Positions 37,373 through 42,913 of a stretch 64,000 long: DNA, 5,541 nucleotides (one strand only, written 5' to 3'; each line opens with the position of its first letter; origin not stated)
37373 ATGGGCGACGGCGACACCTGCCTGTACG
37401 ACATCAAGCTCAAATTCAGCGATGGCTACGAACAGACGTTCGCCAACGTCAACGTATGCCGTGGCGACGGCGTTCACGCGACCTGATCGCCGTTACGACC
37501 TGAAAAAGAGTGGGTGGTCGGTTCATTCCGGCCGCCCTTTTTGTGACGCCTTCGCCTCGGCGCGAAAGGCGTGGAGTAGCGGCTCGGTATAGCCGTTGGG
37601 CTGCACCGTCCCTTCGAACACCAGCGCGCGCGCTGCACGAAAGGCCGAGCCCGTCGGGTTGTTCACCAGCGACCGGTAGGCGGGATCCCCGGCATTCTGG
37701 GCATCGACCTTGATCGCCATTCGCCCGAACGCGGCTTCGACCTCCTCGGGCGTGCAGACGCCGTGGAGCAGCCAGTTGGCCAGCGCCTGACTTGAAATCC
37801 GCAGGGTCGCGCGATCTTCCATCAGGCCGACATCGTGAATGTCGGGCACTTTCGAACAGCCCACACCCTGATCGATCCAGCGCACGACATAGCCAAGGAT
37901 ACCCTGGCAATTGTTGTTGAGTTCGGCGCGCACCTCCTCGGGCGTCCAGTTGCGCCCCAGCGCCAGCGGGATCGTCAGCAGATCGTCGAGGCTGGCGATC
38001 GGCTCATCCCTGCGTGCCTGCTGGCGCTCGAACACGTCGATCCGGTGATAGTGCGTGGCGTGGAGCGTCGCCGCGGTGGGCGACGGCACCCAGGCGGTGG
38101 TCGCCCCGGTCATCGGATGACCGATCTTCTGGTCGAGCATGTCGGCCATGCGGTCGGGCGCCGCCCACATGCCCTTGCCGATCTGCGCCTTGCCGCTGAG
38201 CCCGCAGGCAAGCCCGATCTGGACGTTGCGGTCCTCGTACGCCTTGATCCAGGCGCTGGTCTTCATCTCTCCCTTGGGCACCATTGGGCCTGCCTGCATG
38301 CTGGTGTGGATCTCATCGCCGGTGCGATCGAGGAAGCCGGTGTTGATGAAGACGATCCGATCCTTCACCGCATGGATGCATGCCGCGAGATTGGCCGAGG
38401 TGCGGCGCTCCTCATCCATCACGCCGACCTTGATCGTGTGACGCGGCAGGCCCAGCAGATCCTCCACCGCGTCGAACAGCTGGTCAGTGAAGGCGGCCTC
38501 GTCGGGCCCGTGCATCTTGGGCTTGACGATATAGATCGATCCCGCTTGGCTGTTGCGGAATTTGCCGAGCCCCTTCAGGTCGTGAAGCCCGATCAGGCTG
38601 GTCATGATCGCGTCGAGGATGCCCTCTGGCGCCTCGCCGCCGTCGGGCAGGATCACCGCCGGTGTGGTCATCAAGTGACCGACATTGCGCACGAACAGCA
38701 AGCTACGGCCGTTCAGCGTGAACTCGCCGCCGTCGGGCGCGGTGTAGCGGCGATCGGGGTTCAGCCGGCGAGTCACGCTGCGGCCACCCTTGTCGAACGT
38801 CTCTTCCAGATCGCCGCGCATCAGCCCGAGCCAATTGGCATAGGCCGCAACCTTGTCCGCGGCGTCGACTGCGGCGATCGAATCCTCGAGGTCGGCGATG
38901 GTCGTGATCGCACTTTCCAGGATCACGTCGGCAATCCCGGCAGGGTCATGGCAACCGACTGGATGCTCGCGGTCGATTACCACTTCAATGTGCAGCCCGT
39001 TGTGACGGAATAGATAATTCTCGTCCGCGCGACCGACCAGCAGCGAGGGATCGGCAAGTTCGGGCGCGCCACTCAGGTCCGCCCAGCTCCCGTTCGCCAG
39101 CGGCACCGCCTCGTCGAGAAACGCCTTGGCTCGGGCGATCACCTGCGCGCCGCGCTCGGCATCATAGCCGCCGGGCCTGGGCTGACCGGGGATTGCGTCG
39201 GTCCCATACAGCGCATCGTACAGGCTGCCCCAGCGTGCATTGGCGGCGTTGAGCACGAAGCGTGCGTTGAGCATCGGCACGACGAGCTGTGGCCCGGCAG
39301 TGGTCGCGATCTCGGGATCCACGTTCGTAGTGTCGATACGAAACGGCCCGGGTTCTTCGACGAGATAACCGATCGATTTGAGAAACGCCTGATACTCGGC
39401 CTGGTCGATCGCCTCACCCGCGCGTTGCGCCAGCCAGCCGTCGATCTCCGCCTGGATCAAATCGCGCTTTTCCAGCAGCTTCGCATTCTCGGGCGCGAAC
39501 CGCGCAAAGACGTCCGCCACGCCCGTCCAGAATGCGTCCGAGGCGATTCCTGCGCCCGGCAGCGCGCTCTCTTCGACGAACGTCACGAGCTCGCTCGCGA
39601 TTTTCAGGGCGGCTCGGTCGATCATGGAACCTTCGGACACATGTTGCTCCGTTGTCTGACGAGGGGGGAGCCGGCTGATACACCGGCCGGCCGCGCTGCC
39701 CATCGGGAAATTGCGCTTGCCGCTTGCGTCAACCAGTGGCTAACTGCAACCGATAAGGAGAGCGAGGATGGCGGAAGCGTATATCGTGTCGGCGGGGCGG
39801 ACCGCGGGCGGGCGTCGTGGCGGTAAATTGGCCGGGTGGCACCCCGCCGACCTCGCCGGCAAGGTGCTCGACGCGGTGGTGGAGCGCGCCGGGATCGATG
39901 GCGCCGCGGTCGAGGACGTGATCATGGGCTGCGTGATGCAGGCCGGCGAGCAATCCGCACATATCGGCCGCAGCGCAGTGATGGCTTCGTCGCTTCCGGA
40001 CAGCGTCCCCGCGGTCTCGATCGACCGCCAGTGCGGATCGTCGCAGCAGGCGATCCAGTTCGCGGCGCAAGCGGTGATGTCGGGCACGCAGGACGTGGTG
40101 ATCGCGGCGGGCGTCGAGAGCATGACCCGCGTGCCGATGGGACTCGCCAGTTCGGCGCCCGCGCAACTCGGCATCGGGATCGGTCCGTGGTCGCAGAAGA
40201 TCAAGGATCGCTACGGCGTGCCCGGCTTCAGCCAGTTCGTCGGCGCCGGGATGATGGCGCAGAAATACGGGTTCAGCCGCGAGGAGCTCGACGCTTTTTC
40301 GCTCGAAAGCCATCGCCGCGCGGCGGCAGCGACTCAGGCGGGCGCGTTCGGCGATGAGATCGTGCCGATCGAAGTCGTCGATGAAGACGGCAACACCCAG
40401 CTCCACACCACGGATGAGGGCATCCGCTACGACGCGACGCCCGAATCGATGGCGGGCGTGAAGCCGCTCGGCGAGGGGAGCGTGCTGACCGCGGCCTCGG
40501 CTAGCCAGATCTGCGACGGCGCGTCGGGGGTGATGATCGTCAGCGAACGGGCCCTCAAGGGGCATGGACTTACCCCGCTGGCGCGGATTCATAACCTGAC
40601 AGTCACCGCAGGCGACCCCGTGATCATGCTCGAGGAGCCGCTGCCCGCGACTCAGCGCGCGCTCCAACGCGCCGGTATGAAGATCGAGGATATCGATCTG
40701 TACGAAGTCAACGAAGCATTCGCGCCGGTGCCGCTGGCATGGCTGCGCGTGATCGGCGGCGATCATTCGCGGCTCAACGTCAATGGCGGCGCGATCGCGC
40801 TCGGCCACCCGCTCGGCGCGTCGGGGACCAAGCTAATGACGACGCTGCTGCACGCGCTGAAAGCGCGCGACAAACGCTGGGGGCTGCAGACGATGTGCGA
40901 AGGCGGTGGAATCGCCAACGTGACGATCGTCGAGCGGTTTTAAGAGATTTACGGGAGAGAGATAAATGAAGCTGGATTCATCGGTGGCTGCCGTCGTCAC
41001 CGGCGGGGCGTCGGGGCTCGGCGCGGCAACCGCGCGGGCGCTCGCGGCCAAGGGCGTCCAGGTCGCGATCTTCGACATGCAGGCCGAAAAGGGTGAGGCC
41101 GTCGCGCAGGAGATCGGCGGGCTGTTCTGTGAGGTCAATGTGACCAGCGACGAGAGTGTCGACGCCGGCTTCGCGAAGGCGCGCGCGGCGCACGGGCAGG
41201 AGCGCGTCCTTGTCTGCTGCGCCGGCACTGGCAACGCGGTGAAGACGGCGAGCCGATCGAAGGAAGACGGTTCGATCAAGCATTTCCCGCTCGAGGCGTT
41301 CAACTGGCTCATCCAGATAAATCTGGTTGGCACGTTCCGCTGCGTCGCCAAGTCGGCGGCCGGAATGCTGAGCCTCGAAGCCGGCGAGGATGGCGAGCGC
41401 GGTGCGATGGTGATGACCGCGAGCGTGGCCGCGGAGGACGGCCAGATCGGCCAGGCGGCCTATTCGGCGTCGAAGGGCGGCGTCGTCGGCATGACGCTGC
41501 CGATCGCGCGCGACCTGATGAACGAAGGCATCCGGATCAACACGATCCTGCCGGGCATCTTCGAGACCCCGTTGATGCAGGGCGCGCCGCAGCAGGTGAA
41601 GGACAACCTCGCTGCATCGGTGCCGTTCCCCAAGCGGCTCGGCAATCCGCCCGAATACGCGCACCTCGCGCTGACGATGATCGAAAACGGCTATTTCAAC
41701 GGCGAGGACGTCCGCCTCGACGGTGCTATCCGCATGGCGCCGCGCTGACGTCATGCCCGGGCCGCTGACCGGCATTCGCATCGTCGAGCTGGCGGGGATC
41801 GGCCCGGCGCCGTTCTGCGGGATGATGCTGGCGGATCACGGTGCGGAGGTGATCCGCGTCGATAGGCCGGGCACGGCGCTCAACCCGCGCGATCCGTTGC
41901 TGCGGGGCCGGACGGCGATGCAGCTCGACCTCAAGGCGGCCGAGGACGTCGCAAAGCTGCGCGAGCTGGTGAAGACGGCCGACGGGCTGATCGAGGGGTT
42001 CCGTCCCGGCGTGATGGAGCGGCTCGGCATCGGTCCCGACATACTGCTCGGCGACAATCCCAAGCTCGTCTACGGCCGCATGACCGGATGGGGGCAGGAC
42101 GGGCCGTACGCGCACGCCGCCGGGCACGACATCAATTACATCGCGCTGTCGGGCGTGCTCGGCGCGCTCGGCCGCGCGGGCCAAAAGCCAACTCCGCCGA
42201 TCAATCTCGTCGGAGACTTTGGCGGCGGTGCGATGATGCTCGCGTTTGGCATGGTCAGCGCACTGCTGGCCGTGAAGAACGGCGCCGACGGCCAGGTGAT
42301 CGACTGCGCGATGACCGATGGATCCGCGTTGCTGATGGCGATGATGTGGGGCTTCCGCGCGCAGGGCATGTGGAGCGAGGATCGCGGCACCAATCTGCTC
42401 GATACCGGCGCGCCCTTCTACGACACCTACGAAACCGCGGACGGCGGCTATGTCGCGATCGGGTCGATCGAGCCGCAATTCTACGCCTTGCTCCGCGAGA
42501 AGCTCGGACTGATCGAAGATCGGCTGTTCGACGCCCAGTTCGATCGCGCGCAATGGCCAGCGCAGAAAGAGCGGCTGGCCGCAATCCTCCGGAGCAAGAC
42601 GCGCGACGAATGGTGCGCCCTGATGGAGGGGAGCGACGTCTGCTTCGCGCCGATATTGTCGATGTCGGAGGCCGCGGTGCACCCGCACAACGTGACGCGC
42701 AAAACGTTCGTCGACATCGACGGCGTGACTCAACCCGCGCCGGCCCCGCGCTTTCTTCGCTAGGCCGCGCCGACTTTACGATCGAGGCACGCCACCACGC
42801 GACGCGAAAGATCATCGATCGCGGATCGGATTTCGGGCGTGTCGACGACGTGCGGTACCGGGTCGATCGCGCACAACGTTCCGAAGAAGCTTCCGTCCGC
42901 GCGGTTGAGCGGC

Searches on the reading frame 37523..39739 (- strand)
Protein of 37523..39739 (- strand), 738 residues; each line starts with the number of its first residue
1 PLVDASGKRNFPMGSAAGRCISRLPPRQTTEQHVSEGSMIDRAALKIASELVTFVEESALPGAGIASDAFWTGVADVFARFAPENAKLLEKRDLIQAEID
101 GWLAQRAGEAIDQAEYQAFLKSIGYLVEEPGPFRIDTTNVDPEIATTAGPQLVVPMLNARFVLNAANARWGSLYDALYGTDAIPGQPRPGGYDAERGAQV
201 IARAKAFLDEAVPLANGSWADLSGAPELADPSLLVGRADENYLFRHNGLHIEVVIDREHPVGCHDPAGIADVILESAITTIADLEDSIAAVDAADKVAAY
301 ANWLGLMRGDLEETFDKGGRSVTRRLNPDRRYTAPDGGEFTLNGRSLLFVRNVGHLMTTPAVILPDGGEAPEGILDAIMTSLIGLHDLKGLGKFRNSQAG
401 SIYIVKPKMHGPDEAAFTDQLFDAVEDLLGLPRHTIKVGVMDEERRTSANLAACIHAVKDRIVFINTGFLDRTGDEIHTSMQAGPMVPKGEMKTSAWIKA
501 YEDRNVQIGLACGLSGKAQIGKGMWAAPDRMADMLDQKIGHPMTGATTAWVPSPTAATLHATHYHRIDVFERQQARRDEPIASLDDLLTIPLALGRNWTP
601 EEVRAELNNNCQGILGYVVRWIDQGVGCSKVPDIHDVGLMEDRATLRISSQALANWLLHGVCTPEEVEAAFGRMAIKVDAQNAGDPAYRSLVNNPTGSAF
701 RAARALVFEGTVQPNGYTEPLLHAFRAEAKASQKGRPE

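Call 88: search_protein_families(library=pfam, proteins=[window:37523-39739:-], max_evalue=0.0001)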
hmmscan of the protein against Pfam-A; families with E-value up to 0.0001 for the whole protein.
window:37523-39739:- (738 aa): 4 families
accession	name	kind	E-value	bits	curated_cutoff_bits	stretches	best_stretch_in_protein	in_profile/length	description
PF01274.28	MS_TIM-barrel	-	3e-64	216.8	26.4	1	348-589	2-247/248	Malate synthase, TIM barrel domain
PF20659.2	MS_C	-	1.1e-20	74.6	23.1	1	602-683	2-78/118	Malate synthase, C-terminal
PF20656.2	MS_N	-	1.2e-12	47.6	23.5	1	51-108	2-59/64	Malate synthase, N-terminal domain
PF20658.2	MSG_insertion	-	7.3e-11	42.6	24.8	1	192-224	1-33/76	Malate synthase G, alpha-beta insertion domain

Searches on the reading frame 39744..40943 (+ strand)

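Call 88: search_protein_families(library=pfam, proteins=[window:39744-40943:+], max_evalue=0.0001)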
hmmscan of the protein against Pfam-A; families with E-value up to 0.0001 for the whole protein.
window:39744-40943:+ (399 aa): 4 families
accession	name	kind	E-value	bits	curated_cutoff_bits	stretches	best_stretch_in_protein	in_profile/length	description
PF00108.29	Thiolase_N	-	2.6e-62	211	26.4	1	13-268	2-259/260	Thiolase, N-terminal domain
PF02803.24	Thiolase_C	-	5.4e-41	139.5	27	1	276-398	1-123/123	Thiolase, C-terminal domain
PF00109.32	ketoacyl-synt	-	3.7e-05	23.9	20.8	0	89-129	166-206/252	Beta-ketoacyl synthase, N-terminal domain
PF22691.2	Thiolase_C_1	-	4.6e-05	23.6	28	0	302-335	23-56/144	Thiolase C-terminal domain-like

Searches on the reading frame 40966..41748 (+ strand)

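Call 88: search_protein_families(library=pfam, proteins=[window:40966-41748:+], max_evalue=0.0001)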
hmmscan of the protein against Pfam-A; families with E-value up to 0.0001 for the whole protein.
window:40966-41748:+ (260 aa): 2 families
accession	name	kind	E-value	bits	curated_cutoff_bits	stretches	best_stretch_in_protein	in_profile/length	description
PF00106.31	adh_short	-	1.9e-40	138.9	26.6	1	8-209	2-192/195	short chain dehydrogenase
PF13561.12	adh_short_C2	-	6.4e-38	131.1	27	1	15-253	3-233/236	Enoyl-(Acyl carrier protein) reductase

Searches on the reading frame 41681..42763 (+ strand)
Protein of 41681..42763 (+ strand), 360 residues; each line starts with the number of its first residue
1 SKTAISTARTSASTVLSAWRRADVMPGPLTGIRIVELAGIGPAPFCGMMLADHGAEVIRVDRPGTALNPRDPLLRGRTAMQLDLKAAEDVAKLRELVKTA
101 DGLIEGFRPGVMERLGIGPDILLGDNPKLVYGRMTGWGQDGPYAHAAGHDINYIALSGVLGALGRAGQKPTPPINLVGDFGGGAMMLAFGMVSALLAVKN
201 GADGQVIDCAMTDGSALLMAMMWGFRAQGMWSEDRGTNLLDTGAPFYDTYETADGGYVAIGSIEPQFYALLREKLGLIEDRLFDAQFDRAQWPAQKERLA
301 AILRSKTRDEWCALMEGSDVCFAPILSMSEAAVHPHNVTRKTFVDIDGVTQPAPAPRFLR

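Call 88: search_protein_families(library=pfam, proteins=[window:41681-42763:+], max_evalue=0.0001)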
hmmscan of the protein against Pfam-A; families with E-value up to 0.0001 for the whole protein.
window:41681-42763:+ (360 aa): 1 family
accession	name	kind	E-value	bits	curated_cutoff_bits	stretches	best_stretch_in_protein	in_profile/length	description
PF02515.22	CoA_transf_3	-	2.3e-74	251.1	23.3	1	29-358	1-344/366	CoA-transferase family III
